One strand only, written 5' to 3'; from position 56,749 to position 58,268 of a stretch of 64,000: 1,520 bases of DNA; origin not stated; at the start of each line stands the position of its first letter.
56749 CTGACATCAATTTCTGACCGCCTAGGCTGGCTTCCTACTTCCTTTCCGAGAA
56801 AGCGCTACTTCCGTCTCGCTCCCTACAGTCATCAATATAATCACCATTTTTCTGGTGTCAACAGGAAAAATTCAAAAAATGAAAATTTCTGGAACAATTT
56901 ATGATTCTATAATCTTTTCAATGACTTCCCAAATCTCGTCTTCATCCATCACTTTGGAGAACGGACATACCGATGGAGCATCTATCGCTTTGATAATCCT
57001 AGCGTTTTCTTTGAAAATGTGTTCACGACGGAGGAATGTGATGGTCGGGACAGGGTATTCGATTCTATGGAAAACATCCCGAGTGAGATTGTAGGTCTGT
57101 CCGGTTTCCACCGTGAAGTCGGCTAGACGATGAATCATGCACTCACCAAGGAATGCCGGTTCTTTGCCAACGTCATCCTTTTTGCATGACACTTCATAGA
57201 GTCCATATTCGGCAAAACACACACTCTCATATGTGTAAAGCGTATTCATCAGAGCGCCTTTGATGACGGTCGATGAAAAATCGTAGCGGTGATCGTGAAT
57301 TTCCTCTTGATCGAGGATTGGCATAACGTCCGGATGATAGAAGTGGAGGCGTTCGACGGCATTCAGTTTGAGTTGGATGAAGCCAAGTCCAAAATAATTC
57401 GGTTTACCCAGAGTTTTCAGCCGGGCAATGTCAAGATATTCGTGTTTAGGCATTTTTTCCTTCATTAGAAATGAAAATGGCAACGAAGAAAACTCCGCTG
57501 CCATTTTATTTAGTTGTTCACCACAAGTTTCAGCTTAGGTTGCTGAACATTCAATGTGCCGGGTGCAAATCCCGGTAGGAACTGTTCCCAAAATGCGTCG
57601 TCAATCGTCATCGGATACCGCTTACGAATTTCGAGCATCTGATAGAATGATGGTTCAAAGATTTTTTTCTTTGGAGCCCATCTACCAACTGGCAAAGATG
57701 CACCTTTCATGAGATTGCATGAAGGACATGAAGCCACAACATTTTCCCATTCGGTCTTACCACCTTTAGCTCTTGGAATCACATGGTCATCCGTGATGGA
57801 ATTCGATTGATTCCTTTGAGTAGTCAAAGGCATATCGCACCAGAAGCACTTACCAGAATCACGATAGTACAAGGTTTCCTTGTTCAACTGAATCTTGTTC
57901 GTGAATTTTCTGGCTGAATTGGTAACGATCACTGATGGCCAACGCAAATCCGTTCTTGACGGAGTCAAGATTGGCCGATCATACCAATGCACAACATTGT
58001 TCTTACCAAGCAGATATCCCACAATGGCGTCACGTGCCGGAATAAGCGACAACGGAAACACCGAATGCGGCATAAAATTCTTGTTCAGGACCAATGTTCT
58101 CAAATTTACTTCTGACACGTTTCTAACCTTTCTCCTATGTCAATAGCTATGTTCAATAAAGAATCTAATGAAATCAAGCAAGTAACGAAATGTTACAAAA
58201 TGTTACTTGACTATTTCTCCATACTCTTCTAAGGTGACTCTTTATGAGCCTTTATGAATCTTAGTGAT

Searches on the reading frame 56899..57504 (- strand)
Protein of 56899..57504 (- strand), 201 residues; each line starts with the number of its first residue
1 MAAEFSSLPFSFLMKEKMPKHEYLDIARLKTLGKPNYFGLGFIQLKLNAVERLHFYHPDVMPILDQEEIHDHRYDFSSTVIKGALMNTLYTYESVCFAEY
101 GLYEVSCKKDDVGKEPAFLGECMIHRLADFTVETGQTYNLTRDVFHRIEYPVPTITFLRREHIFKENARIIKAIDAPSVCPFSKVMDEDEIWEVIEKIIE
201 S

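Call 11: search_protein_families(library=pfam, proteins=[window:56899-57504:-], max_evalue=0.01)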
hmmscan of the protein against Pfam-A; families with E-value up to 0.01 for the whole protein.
window:56899-57504:- (201 aa): 0 families

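Call 12: search_dna_similar(query=window:56899-57504:-, collection=phages, mode=protein, max_rows=20)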
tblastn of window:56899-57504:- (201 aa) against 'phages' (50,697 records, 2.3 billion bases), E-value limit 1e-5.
Records with a match: 307; places in all: 307; records where one place covers at least 80% of the query: 188.
Best place of each record, by identity: <60% 307.
By first word of the organism name: Pseudomonas 286; Caulobacter 9; Brevundimonas 5; Pbunalikevirus 4; Bertelyvirus 2; Phage 1.
By host as written in the record: Pseudomonas aeruginosa 114; Pseudomonas aeruginosa PAO1 85; Pseudomonas sp. 28; - 23; Caulobacter vibrioides CB15 11; Pseudomonas aeruginosa PA14 7; Brevundimonas pondensis LVF1 4; Pseudomonas aeruginosa ATCC 27853 4; and 22 more.
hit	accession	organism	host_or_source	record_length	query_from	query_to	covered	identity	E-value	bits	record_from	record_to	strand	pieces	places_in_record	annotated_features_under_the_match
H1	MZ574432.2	Caulobacter phage BL47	Caulobacter vibrioides CB15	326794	24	199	88%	33.2%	6e-20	92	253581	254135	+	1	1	hypothetical protein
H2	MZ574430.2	Caulobacter phage C2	Caulobacter vibrioides CB15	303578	24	201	89%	31.6%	1e-20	95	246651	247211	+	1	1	hypothetical protein (x2)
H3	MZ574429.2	Caulobacter phage C1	Caulobacter vibrioides CB15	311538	24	201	89%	31.6%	1e-20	95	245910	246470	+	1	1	hypothetical protein (x2)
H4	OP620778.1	Bertelyvirus sp.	Caulobacter vibrioides CB15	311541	24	201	89%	31.6%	1e-20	95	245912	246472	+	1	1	hypothetical protein (x2)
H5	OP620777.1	Bertelyvirus sp.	Caulobacter vibrioides CB15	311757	24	201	89%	31.6%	1e-20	95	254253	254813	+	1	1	hypothetical protein (x2)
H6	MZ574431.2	Caulobacter phage J4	Caulobacter vibrioides CB15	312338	24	201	89%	31.6%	1e-20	95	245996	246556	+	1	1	hypothetical protein (x2)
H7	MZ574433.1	Caulobacter phage RB23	Caulobacter vibrioides CB15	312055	24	201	89%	31.6%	1e-20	94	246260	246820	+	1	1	hypothetical protein (x2)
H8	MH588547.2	Caulobacter phage CcrSC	Caulobacter vibrioides CB15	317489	24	194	85%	32.3%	6e-17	84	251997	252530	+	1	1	hypothetical protein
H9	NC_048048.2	Caulobacter phage CcrSC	Caulobacter vibrioides CB15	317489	24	194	85%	32.3%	6e-17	84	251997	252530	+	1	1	hypothetical protein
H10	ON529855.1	Brevundimonas phage vB_BpoS-Domovoi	Brevundimonas pondensis EIF1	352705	19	179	80%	30.3%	2e-6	53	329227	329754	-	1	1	hypothetical protein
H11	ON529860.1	Brevundimonas phage vB_BpoS-Papperlapapp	Brevundimonas pondensis LVF1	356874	19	179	80%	30.3%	2e-6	53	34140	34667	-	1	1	hypothetical protein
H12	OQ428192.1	Pseudomonas phage phiLCL12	Pseudomonas aeruginosa LCL12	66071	39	199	80%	30.2%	1e-10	66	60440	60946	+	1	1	hypothetical protein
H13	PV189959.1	Pseudomonas phage PA_PX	Pseudomonas aeruginosa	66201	39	199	80%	30.2%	2e-10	65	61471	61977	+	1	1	hypothetical protein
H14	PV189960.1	Pseudomonas phage PaW01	Pseudomonas aeruginosa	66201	39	199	80%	30.2%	2e-10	65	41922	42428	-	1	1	hypothetical protein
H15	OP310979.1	Pseudomonas phage Kara-mokiny kep-wari Wadjak 13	Pseudomonas aeruginosa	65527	39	199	80%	30.2%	2e-10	65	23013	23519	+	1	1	hypothetical protein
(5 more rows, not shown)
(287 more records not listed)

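Call 14: find_related_loci(query=window:56899-57504:-, collection=viral_contigs, flank=4000)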
Query window:56899-57504:- (201 aa) in viral_contigs; peptide patterns used: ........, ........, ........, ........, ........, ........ (x = any residue, [..] = any of these).
6 stretches matched a pattern; 5 encode a relative of the query (tblastn E <= 1e-3); 5 distinct loci.
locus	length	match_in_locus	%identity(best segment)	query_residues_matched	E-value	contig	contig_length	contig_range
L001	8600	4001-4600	86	2-201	1e-117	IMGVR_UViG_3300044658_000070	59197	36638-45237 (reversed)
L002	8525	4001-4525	58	25-199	1e-68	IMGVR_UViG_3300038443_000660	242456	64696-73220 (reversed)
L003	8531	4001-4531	40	24-198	2e-37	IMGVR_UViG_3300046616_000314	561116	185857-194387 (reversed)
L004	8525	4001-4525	38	30-201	7e-33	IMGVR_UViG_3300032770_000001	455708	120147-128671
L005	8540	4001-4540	34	23-200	2e-34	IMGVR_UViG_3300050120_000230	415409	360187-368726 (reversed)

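Call 27: find_homologous_proteins(query=window:56899-57504:-, max_evalue=1e-10)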
Query window:56899-57504:- (201 aa): 22 proteins with E <= 1e-10 among 107 candidates. Only proteins of 110 to 352 residues were searched: fused or split forms outside these lengths cannot appear, so this answer is no evidence that the protein stands alone or is whole; lengths 'longer' or 'shorter' looks for them.
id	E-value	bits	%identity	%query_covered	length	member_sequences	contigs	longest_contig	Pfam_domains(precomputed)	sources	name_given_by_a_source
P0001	4.2e-133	459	100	100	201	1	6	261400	-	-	-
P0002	1.4e-118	412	91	97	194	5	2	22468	-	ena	-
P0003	1.6e-67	245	59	88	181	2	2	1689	-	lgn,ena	-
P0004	9.7e-65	236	56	89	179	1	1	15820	-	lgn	-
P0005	3.9e-64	234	60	83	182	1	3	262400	-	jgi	jgi:hypothetical protein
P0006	1.6e-63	232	58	83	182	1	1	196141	-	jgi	jgi:hypothetical protein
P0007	1.3e-62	229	58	89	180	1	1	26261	-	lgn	-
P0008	9.3e-61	223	55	88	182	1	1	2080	-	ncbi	-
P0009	5.8e-52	194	51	88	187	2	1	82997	-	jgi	jgi:hypothetical protein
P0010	4.3e-39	152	44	90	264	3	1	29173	-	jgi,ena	-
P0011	1.2e-33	134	38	87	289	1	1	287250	-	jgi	jgi:hypothetical protein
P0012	3.9e-29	120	39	91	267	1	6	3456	-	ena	-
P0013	4.8e-29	119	41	88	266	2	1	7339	-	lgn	-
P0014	7.8e-28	115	40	89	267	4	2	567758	-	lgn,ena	-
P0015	2.3e-27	114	40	91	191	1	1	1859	-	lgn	-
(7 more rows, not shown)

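Call 28: find_encoding_contigs(protein=P0001, flank=3000, max_places=10)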
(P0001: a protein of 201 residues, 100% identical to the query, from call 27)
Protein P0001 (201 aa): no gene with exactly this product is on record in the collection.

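Call 29: find_encoding_contigs(protein=P0002, flank=3000, max_places=6)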
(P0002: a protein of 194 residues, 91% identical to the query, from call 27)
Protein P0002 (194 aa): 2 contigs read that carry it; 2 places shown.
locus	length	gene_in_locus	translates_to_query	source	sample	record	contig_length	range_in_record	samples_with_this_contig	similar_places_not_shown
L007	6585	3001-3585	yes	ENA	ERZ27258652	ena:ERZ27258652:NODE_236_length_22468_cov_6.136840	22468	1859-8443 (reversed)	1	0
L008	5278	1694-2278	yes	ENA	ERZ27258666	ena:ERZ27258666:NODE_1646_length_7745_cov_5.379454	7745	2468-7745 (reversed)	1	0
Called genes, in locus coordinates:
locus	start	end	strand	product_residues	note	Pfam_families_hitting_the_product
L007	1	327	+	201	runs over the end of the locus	-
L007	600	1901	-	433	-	-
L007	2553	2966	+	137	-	PF01844:HNH, PF14279:HNH_5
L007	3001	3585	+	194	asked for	-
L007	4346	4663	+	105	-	-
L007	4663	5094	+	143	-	-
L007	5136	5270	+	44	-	-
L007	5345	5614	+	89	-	-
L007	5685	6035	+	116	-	PF25109:HAD_PNKP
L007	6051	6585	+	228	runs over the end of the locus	PF00149:Metallophos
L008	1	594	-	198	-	?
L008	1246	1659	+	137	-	PF01844:HNH, PF14279:HNH_5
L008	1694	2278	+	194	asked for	-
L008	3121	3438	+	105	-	-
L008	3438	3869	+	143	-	-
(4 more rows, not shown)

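Call 30: find_encoding_contigs(protein=P0005, flank=3000, max_places=6)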
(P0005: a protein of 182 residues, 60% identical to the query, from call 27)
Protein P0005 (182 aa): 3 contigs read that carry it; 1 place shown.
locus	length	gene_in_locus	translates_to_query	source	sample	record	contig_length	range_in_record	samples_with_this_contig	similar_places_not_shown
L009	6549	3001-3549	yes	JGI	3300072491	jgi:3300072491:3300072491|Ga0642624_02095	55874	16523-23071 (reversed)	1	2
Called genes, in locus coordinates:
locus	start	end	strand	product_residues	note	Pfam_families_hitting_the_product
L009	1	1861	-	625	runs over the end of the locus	-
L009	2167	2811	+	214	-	PF01844:HNH, PF14279:HNH_5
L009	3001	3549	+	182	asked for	-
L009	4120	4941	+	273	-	-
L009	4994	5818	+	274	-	-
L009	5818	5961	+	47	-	-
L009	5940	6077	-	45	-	-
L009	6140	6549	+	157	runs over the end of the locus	PF25109:HAD_PNKP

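Call 31: find_encoding_contigs(protein=P0006, flank=3000, max_places=4)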
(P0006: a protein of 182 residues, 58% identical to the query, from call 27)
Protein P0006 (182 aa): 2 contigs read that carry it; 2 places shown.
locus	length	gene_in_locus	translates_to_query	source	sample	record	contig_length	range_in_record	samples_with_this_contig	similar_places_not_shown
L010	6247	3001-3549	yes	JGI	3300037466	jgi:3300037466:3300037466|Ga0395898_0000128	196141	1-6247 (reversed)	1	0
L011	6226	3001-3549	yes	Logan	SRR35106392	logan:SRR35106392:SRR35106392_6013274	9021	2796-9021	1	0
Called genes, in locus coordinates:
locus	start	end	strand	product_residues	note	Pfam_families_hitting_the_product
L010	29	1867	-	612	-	-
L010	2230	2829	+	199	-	PF01844:HNH, PF14279:HNH_5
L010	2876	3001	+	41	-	-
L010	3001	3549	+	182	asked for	-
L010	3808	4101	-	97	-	-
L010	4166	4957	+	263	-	-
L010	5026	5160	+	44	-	-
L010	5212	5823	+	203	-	PF21992:DUF6927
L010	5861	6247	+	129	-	?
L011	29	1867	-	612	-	-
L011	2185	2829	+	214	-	PF01844:HNH, PF14279:HNH_5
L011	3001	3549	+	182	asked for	-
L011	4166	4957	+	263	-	-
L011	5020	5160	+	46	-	-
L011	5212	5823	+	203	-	PF21992:DUF6927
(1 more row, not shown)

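Call 32: find_encoding_contigs(protein=P0004, flank=3000, max_places=4)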
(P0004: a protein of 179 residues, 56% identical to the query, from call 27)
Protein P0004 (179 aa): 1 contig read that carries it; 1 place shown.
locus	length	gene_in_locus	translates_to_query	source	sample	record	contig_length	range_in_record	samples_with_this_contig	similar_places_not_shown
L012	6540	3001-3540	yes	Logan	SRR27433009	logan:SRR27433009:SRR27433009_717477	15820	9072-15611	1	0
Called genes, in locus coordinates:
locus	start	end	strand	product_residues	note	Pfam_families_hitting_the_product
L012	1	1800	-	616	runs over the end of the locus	-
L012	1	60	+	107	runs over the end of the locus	-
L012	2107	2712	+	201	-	PF01844:HNH, PF14279:HNH_5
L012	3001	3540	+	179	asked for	-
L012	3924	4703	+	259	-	-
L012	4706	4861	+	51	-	-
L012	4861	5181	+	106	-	-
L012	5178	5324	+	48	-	-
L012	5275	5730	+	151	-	PF03767:Acid_phosphat_B (weak), PF25109:HAD_PNKP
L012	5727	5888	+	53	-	-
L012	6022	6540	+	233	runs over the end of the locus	PF00149:Metallophos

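Call 33: find_encoding_contigs(protein=P0007, flank=3000, max_places=4)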
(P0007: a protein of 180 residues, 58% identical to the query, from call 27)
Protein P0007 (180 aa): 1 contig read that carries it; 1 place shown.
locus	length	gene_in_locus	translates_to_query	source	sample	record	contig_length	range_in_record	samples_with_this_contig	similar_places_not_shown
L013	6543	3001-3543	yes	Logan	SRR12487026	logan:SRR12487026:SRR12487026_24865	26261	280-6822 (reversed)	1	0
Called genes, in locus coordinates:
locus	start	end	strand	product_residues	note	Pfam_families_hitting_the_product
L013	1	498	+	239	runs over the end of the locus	PF13640:2OG-FeII_Oxy_3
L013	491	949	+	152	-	-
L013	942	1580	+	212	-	PF20043:DUF6445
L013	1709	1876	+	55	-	-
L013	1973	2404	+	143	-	-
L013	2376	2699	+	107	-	-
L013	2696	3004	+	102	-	-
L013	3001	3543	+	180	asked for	-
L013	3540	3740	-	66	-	-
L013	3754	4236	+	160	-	-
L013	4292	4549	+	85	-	-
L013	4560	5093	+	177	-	-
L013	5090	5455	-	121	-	-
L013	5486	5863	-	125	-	-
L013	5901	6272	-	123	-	-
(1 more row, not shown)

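Call 34: find_encoding_contigs(protein=P0009, flank=3000, max_places=4)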
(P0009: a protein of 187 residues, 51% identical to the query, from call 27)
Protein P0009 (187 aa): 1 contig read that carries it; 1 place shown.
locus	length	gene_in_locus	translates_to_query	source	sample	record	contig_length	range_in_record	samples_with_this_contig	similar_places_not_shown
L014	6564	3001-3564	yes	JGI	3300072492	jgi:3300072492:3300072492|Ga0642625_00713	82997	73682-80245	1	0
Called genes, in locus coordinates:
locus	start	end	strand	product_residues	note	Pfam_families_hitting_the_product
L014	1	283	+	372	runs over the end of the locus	PF00268:Ribonuc_red_sm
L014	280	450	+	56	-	-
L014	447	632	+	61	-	-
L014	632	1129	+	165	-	PF15891:Nuc_deoxyri_tr2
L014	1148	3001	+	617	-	PF02518:HATPase_c (weak), PF00204:DNA_gyraseB, PF01751:Toprim (weak), PF16898:TOPRIM_C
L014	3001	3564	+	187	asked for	-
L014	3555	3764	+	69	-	-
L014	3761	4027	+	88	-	PF12961:DUF3850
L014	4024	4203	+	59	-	-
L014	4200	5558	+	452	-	PF00521:DNA_topoisoIV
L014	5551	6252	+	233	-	PF01755:Glyco_transf_25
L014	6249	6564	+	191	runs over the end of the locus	PF13489:Methyltransf_23 (faint)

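Call 54: find_homologous_proteins(query=L010:4166-4957:+, max_evalue=1e-10)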
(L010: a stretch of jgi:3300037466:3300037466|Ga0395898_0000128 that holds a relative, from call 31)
Query L010:4166-4957:+ (263 aa): 3 proteins with E <= 1e-10 among 156 candidates. Only proteins of 144 to 461 residues were searched: fused or split forms outside these lengths cannot appear, so this answer is no evidence that the protein stands alone or is whole; lengths 'longer' or 'shorter' looks for them.
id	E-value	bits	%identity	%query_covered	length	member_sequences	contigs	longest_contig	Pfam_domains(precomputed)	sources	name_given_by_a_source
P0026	4.4e-117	408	67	99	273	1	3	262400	-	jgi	jgi:hypothetical protein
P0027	6.8e-28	116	50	48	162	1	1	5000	-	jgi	jgi:uncharacterized protein YkvS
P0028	6.5e-24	103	49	49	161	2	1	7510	-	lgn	-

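Call 56: find_encoding_contigs(protein=P0003, flank=2000, max_places=4)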
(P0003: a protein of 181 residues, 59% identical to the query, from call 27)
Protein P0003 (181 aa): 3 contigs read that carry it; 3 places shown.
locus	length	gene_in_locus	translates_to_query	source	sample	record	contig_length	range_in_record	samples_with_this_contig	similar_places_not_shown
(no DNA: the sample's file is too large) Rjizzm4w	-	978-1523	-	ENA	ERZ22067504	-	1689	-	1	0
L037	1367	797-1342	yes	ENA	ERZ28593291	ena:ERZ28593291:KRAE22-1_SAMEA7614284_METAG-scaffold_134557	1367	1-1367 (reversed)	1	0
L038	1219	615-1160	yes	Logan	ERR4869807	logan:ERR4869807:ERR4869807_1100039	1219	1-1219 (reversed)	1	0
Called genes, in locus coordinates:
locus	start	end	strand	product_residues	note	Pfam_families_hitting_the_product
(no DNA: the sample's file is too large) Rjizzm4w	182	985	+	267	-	PF01555:N6_N4_Mtase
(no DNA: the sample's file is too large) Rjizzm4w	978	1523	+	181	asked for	-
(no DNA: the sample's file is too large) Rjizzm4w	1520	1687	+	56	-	?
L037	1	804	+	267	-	?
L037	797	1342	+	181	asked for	-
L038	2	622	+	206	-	?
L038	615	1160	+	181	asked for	-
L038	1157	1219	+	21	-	?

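Call 57: find_encoding_contigs(protein=P0008, flank=2000, max_places=4)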
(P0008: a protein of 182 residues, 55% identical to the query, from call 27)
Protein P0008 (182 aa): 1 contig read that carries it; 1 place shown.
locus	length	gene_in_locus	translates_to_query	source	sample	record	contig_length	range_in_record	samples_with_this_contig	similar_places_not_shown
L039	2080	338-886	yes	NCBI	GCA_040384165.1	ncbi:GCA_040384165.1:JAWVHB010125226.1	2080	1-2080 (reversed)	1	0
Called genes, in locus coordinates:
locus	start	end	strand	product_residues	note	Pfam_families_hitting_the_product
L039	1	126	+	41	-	?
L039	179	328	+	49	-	-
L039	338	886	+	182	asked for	-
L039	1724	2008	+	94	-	-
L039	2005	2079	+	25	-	?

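Call 96: search_protein_families(library=phrogs, proteins=[window:56899-57504:-, L010:4166-4957:+], max_evalue=0.001)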
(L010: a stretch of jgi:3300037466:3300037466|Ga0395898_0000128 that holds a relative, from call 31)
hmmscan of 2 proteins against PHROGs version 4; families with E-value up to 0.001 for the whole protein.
window:56899-57504:- (201 aa): 2 families
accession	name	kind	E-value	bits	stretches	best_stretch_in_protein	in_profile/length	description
phrog_4784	-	unknown function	3.2e-18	67.8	1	37-170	14-154/195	-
phrog_8313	-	unknown function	1.2e-05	26.2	1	70-99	62-91/216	-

L010:4166-4957:+ (263 aa): 1 family
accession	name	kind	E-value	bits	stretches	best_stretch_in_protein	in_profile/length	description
phrog_18096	-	unknown function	1.2e-26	94.1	1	157-262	6-111/122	-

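Call 103: predict_structure(alignment_id=A11)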
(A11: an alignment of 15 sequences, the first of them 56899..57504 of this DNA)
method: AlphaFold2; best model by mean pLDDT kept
length: 201 residues; sequences in the alignment: 15
mean_pLDDT: 88.4   pTM: 0.82
mean pLDDT of the five models: 88.4, 86.5, 86.4, 86.3, 85.5
residues with pLDDT >= 90: 142; 70-90: 38; 50-70: 12; < 50: 9
segments of 3 or more residues with pLDDT < 50: 1-7
pLDDT, mean of each block of 10 residues (from residue 1): 48 56 88 91 94 94 83 96 97 96 89 90 97 96 94 96 94 87 84 96 92
secondary structure, 60 per line:
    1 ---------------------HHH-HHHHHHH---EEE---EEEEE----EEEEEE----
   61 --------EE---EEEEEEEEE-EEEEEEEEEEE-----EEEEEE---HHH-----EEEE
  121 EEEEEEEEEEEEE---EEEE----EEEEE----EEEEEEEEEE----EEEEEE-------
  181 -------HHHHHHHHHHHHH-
elements in order: H26-32 E36-38 E42-46 E51-56 E74-82 E84-94 E100-105 E117-133 E137-140 E145-149 E154-163 E168-173 H188-200

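Call 105: fold_search(model_id=the predicted structure, library=pdb)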
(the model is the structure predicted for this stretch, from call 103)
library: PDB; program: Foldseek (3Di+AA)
matches with E <= 10: 500; with E <= 0.001: 71
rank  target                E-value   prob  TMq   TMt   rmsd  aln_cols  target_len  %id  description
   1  3kmh_A                5.0e-05  1.00  0.38  0.35   9.8       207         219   12  Crystal Structure of a Novel Sugar Isomerase from E. coli O157:H7 (released 2010-07-21)
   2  7yxg_A                5.2e-05  0.96  0.20  0.13  17.9       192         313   11  Drosophila melanogaster JMJD7 (dmJMJD7) in complex with Mn and 2OG (released 2022-04-27)
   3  7yxg_B                5.6e-05  0.99  0.23  0.15  18.6       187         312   11  Drosophila melanogaster JMJD7 (dmJMJD7) in complex with Mn and 2OG (released 2022-04-27)
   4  3kmh_B                7.0e-05  1.00  0.40  0.37   9.6       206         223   11  Crystal Structure of a Novel Sugar Isomerase from E. coli O157:H7 (released 2010-07-21)
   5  7yxh_A                7.0e-05  0.99  0.24  0.15  18.3       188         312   11  Drosophila melanogaster JMJD7 (dmJMJD7) in complex with Mn and succinate (released 2022-04-27)
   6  3mpb_B                7.4e-05  1.00  0.39  0.35  10.1       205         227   12  Z5688 from E. coli O157:H7 bound to fructose (released 2010-07-21)
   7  7yxl_A                7.8e-05  0.99  0.24  0.16  18.3       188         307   11  Drosophila melanogaster JMJD7 (dmJMJD7) in complex with Mn and N-oxalyl-D-phenylalanine (NOFD) (released 2022-04-27)
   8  3d0j                  8.7e-05  1.00  0.34  0.47  10.3       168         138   14  Crystal structure of conserved protein of unknown function CA_C3497 from Clostridium acetobutylicum ATCC 824 (released 2008-07-01)
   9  3mpb_A                9.2e-05  1.00  0.34  0.30  11.3       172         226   11  Z5688 from E. coli O157:H7 bound to fructose (released 2010-07-21)
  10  7yxl_B                9.2e-05  0.98  0.24  0.16  18.3       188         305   11  Drosophila melanogaster JMJD7 (dmJMJD7) in complex with Mn and N-oxalyl-D-phenylalanine (NOFD) (released 2022-04-27)
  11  5m21_A                9.7e-05  1.00  0.35  0.42   8.2       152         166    8  Crystal structure of hydroquinone 1,2-dioxygenase from Sphingomonas sp. TTNP3 with 4-hydroxybenzoate bound (released 2017-09-27)
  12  7yxj_C                1.0e-04  0.99  0.24  0.16  18.3       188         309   11  Drosophila melanogaster JMJD7 (dmJMJD7) in complex with Mn and 2,4-PDCA (released 2022-04-27)
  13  7yxh_B                1.4e-04  0.97  0.23  0.16  19.0       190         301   12  Drosophila melanogaster JMJD7 (dmJMJD7) in complex with Mn and succinate (released 2022-04-27)
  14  1zvf_B                1.7e-04  1.00  0.37  0.42   8.7       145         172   13  The crystal structure of 3-hydroxyanthranilate 3,4-dioxygenase from Saccharomyces cerevisiae (released 2006-06-02)
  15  4qsz_A                1.7e-04  0.98  0.24  0.08  18.6       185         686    9  Crystal structure of mouse JMJd7 fused with maltose-binding protein (released 2015-07-08)
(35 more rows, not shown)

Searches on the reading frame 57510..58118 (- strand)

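Call 11: search_protein_families(library=pfam, proteins=[window:57510-58118:-], max_evalue=0.01)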
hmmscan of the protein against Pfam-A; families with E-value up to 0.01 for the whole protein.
window:57510-58118:- (202 aa): 2 families
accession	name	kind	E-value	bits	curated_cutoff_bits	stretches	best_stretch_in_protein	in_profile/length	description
PF01844.29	HNH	-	4.1e-11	43.3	21.4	1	105-140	11-46/47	HNH endonuclease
PF14279.12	HNH_5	-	6.4e-11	42.5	27.5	1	102-142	7-47/56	HNH endonuclease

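Call 96: search_protein_families(library=phrogs, proteins=[window:57510-58118:-], max_evalue=0.001)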
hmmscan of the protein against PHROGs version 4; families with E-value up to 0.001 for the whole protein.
window:57510-58118:- (202 aa): 24 families
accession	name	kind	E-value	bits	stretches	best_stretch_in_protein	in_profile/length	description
phrog_16726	-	DNA, RNA and nucleotide metabolism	2.8e-16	61.1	1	6-141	28-143/308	HNH endonuclease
phrog_8660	-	DNA, RNA and nucleotide metabolism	1e-13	52.8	1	75-143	111-181/196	HNH endonuclease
phrog_338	-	DNA, RNA and nucleotide metabolism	4.6e-12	47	1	73-146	198-268/340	HNH endonuclease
phrog_2118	-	DNA, RNA and nucleotide metabolism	6.1e-10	40.1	1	79-140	167-223/301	HNH endonuclease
phrog_2214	-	DNA, RNA and nucleotide metabolism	7.6e-10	39.5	1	77-160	182-257/429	HNH endonuclease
phrog_5718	-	DNA, RNA and nucleotide metabolism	9.6e-10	39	1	76-143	116-178/394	HNH endonuclease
phrog_9545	-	DNA, RNA and nucleotide metabolism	1.3e-09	39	1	82-149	104-175/206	HNH endonuclease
phrog_1271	-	DNA, RNA and nucleotide metabolism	7.8e-09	36.4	1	77-140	255-317/361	HNH endonuclease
phrog_1035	-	DNA, RNA and nucleotide metabolism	1.2e-08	36.1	1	69-141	137-213/271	endonuclease VII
phrog_33554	-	DNA, RNA and nucleotide metabolism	4.8e-08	34.3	1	78-145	9-79/114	HNH endonuclease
phrog_6050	-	DNA, RNA and nucleotide metabolism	5e-07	29.9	1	73-152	294-365/402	HNH endonuclease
phrog_15463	-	DNA, RNA and nucleotide metabolism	6.7e-07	29.8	1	65-140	109-182/435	HNH endonuclease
phrog_9645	-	DNA, RNA and nucleotide metabolism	8.8e-07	29.7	1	81-144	14-75/168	HNH endonuclease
phrog_589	-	DNA, RNA and nucleotide metabolism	1.3e-06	29.3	1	80-142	83-142/179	HNH endonuclease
phrog_25184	-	DNA, RNA and nucleotide metabolism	3.1e-06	27.7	1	107-142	126-161/209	HNH endonuclease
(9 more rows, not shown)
